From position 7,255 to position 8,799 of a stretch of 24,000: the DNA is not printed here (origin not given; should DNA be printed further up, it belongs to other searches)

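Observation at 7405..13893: Seven-gene tightly coupled operon resembling the uncharacterised E. coli ynj neighbourhood (ynjB-C-D ... ynjF), next to a Sec-AhpD (ynjA-like)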

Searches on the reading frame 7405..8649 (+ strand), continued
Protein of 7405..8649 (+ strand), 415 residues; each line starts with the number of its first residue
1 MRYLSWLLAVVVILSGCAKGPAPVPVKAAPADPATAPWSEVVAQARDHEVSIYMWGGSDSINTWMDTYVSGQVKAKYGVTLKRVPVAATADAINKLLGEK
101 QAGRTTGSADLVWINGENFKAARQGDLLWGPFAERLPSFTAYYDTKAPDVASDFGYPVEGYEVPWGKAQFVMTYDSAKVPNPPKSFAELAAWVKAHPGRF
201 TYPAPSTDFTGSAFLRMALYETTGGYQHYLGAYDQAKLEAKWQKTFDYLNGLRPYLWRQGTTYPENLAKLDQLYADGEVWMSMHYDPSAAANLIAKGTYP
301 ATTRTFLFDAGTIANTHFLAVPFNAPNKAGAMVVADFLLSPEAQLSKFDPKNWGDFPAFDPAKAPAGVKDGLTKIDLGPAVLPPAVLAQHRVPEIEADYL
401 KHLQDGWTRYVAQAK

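Call 44: find_encoding_contigs(protein=P0038, flank=10000, max_places=2)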
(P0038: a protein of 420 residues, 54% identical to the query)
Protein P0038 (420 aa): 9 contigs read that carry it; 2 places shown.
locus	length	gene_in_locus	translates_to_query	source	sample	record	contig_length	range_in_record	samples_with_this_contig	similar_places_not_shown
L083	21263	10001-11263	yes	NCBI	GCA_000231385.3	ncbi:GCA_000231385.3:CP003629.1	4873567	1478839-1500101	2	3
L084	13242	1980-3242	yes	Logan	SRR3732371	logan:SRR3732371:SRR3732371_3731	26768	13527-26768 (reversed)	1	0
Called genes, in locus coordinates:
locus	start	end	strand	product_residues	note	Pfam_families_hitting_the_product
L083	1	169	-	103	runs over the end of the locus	PF01243:PNPOx_N (weak)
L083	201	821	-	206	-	PF07796:DUF1638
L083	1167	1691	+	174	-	PF04542:Sigma70_r2, PF08281:Sigma70_r4_2, PF04545:Sigma70_r4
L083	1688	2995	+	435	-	PF13786:DUF4179, PF18705:DUF5643 (faint)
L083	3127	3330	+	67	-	-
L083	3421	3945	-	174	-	PF00376:MerR, PF13411:MerR_1, PF09278:MerR-DNA-bind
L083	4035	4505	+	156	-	-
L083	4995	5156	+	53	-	PF00301:Rubredoxin, PF21349:RUBY_RBDX (faint)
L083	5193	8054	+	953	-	PF01565:FAD_binding_4, PF02913:FAD-oxidase_C, PF13183:Fer4_8 (weak)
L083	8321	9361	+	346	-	PF00155:Aminotran_1_2, PF01212:Beta_elim_lyase, PF01053:Cys_Met_Meta_PP (weak)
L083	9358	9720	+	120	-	PF07883:Cupin_2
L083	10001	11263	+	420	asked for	PF01547:SBP_bac_1 (weak), PF13416:SBP_bac_8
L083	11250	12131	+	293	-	PF00528:BPD_transp_1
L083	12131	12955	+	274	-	PF00528:BPD_transp_1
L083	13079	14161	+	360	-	PF00005:ABC_tran, PF13304:AAA_21 (weak)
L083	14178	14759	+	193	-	PF01066:CDP-OH_P_transf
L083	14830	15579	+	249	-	PF09335:VTT_dom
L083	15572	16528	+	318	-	PF03706:LPG_synthase_TM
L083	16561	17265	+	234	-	PF27149:YdjY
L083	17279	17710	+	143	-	-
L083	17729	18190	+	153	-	PF09719:C_GCAxxG_C_C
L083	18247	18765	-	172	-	PF00581:Rhodanese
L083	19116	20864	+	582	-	PF04122:CW_binding_2, PF07532:Big_4, PF04294:VanW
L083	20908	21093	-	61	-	PF09388:SpoOE-like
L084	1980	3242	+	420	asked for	PF01547:SBP_bac_1 (weak), PF13416:SBP_bac_8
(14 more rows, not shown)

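Call 46: find_encoding_contigs(protein=P0014, flank=10000, max_places=1)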
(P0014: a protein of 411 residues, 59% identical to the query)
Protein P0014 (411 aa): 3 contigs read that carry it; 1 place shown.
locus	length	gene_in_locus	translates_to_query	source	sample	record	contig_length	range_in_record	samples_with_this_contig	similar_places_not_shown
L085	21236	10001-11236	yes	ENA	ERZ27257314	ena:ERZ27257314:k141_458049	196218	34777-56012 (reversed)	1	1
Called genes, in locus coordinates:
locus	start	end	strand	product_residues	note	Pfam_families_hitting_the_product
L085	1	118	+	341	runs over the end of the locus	PF00356:LacI, PF00532:Peripla_BP_1, PF13407:Peripla_BP_4, PF13377:Peripla_BP_3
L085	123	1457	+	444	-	PF01547:SBP_bac_1, PF13416:SBP_bac_8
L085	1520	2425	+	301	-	PF00528:BPD_transp_1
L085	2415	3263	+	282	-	PF00528:BPD_transp_1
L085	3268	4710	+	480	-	PF00890:FAD_binding_2, PF01134:GIDA (weak), PF01266:DAO (weak), PF03486:HI0933_like (weak), PF07992:Pyr_redox_2 (faint), PF12831:FAD_oxidored, PF13450:NAD_binding_8 (weak)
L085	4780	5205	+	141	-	PF00903:Glyoxalase, PF06983:3-dmu-9_3-mt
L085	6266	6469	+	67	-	-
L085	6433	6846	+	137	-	-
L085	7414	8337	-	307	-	PF01925:TauE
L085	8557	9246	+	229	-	PF09335:VTT_dom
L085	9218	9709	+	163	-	PF07355:GRDB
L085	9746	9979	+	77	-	-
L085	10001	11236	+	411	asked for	PF01547:SBP_bac_1 (weak), PF13416:SBP_bac_8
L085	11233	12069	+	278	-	PF00528:BPD_transp_1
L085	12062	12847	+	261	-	PF00528:BPD_transp_1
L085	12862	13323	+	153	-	-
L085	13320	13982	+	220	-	-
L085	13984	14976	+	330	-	PF00005:ABC_tran, PF13304:AAA_21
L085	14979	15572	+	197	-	PF01066:CDP-OH_P_transf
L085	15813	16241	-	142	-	PF01047:MarR, PF12802:MarR_2, PF13463:HTH_27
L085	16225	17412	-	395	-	PF00083:Sugar_tr (weak), PF07690:MFS_1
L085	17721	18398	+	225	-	PF02223:Thymidylate_kin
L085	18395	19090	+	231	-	PF02223:Thymidylate_kin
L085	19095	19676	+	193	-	PF21447:Ppx-GppA_III, PF01966:HD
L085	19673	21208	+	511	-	PF02541:Ppx-GppA, PF21447:Ppx-GppA_III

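Call 47: find_encoding_contigs(protein=P0019, flank=10000, max_places=1)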
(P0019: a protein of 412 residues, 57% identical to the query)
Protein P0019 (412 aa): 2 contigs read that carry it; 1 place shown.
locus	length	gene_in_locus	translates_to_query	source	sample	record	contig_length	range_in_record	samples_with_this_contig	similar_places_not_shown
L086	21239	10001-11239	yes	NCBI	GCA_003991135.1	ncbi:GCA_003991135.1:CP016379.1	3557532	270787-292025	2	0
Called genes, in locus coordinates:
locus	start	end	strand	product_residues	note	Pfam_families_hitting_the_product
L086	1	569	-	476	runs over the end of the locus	PF03951:Gln-synt_N, PF00120:Gln-synt_C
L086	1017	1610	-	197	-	PF03956:Lys_export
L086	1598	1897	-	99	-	PF03956:Lys_export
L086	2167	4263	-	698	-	PF00664:ABC_membrane, PF00005:ABC_tran, PF02463:SMC_N (weak)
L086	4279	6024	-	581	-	PF00664:ABC_membrane, PF00005:ABC_tran, PF02463:SMC_N (faint)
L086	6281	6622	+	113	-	-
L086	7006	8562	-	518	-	PF05598:DUF772, PF01609:DDE_Tnp_1, PF13751:DDE_Tnp_1_6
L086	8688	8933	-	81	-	PF09723:Zn_ribbon_8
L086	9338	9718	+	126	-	PF25160:LdpA_Fe-S-bd (faint), PF00037:Fer4 (faint), PF12837:Fer4_6 (weak), PF13237:Fer4_10 (weak), PF14697:Fer4_21, PF12838:Fer4_7 (weak), PF13187:Fer4_9 (weak)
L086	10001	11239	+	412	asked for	PF01547:SBP_bac_1, PF13416:SBP_bac_8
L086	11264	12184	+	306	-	PF00528:BPD_transp_1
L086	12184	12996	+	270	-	PF00528:BPD_transp_1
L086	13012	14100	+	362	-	PF00005:ABC_tran, PF13304:AAA_21 (faint), PF08402:TOBE_2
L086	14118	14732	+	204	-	PF01066:CDP-OH_P_transf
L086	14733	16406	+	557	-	PF17853:GGDEF_2, PF13556:HTH_30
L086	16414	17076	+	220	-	PF04143:Sulf_transp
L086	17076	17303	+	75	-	PF01206:TusA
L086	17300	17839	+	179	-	PF04143:Sulf_transp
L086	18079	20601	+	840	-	PF14691:Fer4_20, PF00890:FAD_binding_2 (weak), PF01266:DAO (weak), PF01494:FAD_binding_3 (weak), PF07992:Pyr_redox_2, PF13450:NAD_binding_8, PF13738:Pyr_redox_3, PF02754:CCG, +8 more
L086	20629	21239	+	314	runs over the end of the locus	PF00581:Rhodanese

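Call 48: find_encoding_contigs(protein=P0077, flank=10000, max_places=1)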
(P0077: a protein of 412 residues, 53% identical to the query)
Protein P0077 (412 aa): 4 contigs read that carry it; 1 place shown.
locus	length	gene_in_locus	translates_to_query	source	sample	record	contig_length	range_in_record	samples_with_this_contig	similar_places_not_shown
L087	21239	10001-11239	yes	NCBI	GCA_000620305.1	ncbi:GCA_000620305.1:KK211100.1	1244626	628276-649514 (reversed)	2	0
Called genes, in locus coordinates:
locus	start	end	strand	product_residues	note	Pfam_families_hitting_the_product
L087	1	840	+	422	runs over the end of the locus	PF02463:SMC_N (faint), PF00005:ABC_tran, PF13304:AAA_21 (faint), PF27219:MJ0874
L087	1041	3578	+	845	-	PF14691:Fer4_20, PF00070:Pyr_redox (faint), PF01266:DAO (faint), PF01494:FAD_binding_3 (weak), PF07992:Pyr_redox_2, PF13450:NAD_binding_8, PF13738:Pyr_redox_3, PF02754:CCG (weak), +2 more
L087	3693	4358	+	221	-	PF04143:Sulf_transp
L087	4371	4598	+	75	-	PF01206:TusA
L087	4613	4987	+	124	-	PF04143:Sulf_transp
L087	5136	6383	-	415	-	PF01548:DEDD_Tnp_IS110, PF02371:Transposase_20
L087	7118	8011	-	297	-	PF00126:HTH_1, PF03466:LysR_substrate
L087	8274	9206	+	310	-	PF00581:Rhodanese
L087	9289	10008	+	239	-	PF09335:VTT_dom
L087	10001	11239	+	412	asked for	PF01547:SBP_bac_1, PF13416:SBP_bac_8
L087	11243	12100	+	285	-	PF00528:BPD_transp_1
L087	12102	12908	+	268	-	PF00528:BPD_transp_1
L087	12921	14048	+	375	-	PF02463:SMC_N (faint), PF00005:ABC_tran, PF13304:AAA_21 (weak)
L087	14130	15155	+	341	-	PF01633:Choline_kinase (weak), PF01636:APH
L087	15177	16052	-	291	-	PF01156:IU_nuc_hydro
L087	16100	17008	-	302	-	PF00126:HTH_1, PF03466:LysR_substrate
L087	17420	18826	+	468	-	PF00171:Aldedh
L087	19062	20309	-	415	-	PF01548:DEDD_Tnp_IS110, PF02371:Transposase_20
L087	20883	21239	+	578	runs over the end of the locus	PF02776:TPP_enzyme_N, PF00205:TPP_enzyme_M, PF02775:TPP_enzyme_C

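Call 61: search_solved_structures(query=L077:8040-9044:+, max_evalue=1)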
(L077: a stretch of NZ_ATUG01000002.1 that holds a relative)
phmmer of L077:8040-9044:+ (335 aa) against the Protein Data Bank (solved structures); distinct sequences matched with E-value up to 1: 4.
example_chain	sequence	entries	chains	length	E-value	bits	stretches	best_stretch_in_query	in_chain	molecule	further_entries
9o56_A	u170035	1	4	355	0.12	14.4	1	10-137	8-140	Aminoglycoside phosphotransferase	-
7s3l_A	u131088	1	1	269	0.26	13.4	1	197-241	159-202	Aminoglycoside phosphotransferase family protein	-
8v3v_A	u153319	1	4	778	0.5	12.4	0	36-117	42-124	Acyl-Coenzyme A dehydrogenase family, member 11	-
8v3u_A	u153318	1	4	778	0.71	11.9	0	36-117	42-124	Acyl-Coenzyme A dehydrogenase family, member 11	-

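Call 62: search_protein_families(library=ncbifam, proteins=[L077:8040-9044:+, L087:14130-15152:+, L087:15177-16049:-, L083:15572-16525:+, L083:16561-17262:+, L083:17279-17707:+, L085:12862-13320:+, L085:13320-13979:+], max_evalue=0.001)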
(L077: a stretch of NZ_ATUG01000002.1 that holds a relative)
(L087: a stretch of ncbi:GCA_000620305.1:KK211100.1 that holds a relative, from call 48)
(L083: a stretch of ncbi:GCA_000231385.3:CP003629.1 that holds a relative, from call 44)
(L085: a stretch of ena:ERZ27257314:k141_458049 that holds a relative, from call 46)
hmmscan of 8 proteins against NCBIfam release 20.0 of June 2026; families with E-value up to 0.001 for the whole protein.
L077:8040-9044:+ (335 aa): 4 families
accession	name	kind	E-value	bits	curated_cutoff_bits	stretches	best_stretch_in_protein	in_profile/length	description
NF041256.1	GntI_guanitoxin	equivalog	3.1e-15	56.2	357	1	24-278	4-243/282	guanitoxin biosynthesis pre-guanitoxin N-oxide kinase GntI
TIGR02721.1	ycfN_thiK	equivalog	1.7e-10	40.4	299.45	1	42-141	6-102/256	thiamine kinase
NF007620.0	PRK10271.1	equivalog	2.6e-09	37.1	206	1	22-140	12-118/274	thiamine kinase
NF046102.1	CellCycRegCcrZ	equivalog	4.9e-05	22.9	400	1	111-241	68-195/260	cell cycle regulator CcrZ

L087:14130-15152:+ (341 aa): 2 families
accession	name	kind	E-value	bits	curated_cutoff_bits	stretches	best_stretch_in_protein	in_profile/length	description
TIGR02721.1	ycfN_thiK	equivalog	8.6e-07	28.3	299.45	1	38-251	6-193/256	thiamine kinase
NF041256.1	GntI_guanitoxin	equivalog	1.2e-05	24.8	357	1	27-248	12-218/282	guanitoxin biosynthesis pre-guanitoxin N-oxide kinase GntI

L087:15177-16049:- (290 aa): 4 families
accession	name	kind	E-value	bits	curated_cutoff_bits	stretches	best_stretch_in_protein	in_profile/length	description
NF052221.1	UridNuclsHydUriH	equivalog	1.2e-21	77.2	450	2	76-278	97-300/310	uridine-preferring nucleoside hydrolase UriH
NF008036.0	PRK10768.1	equivalog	2.3e-18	66.4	382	1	75-274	96-288/304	ribonucleoside hydrolase RihC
NF007761.0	PRK10443.1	equivalog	4e-13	49.1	433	1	74-237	96-257/311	pyrimidine-specific ribonucleoside hydrolase RihA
NF007417.0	PRK09955.1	equivalog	1e-12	47.6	459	1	79-236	101-255/313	ribosylpyrimidine nucleosidase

L083:15572-16525:+ (318 aa): 2 families
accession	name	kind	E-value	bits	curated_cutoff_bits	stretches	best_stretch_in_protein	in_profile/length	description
TIGR00374.1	TIGR00374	subfamily_domain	4e-15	56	43.2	1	14-285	3-293/323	flippase-like domain-containing protein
NF033480.1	bifunc_MprF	equivalog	4.9e-07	28.4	600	1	13-310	14-302/841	bifunctional lysylphosphatidylglycerol flippase/synthetase MprF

L083:16561-17262:+ (234 aa): 1 family
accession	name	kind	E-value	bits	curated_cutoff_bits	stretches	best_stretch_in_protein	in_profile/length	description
NF040466.1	ydjY_domain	domain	4.8e-47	160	50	1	60-233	1-180/181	YdjY domain-containing protein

L083:17279-17707:+ (143 aa): 0 families

L085:12862-13320:+ (153 aa): 0 families

L085:13320-13979:+ (220 aa): 2 families
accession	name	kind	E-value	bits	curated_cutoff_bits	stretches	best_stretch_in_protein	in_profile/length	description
NF040466.1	ydjY_domain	domain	5.3e-43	146.8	50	1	46-219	1-180/181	YdjY domain-containing protein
NF050142.1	PG1828_fam_lipo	equivalog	0.00096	19.8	50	1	1-54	1-54/59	PG1828 family lipoprotein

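Call 76: search_solved_structures(query=A2, max_evalue=1, show_alignments=4)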
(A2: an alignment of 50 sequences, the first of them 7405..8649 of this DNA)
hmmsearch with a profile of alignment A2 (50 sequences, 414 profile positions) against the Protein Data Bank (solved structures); distinct sequences matched with E-value up to 1: 10.
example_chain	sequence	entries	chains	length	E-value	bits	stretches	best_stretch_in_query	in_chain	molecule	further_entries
7w3w_A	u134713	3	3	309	0.0015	20.3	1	217-344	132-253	Iron-utilization periplasmic protein | Ferric iron ABC transporter iron-binding protein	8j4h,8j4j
1poy_1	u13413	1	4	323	0.0053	18.5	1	274-343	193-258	SPERMIDINE/PUTRESCINE-BINDING PROTEIN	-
1pot_A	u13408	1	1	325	0.0054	18.5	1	274-343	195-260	SPERMIDINE/PUTRESCINE-BINDING PROTEIN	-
8y5h_E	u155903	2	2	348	0.006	18.3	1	274-343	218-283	Spermidine/putrescine-binding periplasmic protein | Putrescine-binding periplasmic protein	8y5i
2qry_A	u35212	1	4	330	0.014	17.1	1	164-192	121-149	Thiamine-binding periplasmic protein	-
6dtu_A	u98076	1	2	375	0.019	16.7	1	134-201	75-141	maltose-binding protein MalE1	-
2gha_A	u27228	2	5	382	0.019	16.6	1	134-201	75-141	maltose ABC transporter, periplasmic maltose-binding protein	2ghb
3ttm_A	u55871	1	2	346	0.022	16.4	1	271-344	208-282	Polyamine transport protein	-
3ttk_A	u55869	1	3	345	0.022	16.4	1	271-344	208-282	Polyamine transport protein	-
6hly_A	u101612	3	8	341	0.11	14.2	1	305-347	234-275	Agropine permease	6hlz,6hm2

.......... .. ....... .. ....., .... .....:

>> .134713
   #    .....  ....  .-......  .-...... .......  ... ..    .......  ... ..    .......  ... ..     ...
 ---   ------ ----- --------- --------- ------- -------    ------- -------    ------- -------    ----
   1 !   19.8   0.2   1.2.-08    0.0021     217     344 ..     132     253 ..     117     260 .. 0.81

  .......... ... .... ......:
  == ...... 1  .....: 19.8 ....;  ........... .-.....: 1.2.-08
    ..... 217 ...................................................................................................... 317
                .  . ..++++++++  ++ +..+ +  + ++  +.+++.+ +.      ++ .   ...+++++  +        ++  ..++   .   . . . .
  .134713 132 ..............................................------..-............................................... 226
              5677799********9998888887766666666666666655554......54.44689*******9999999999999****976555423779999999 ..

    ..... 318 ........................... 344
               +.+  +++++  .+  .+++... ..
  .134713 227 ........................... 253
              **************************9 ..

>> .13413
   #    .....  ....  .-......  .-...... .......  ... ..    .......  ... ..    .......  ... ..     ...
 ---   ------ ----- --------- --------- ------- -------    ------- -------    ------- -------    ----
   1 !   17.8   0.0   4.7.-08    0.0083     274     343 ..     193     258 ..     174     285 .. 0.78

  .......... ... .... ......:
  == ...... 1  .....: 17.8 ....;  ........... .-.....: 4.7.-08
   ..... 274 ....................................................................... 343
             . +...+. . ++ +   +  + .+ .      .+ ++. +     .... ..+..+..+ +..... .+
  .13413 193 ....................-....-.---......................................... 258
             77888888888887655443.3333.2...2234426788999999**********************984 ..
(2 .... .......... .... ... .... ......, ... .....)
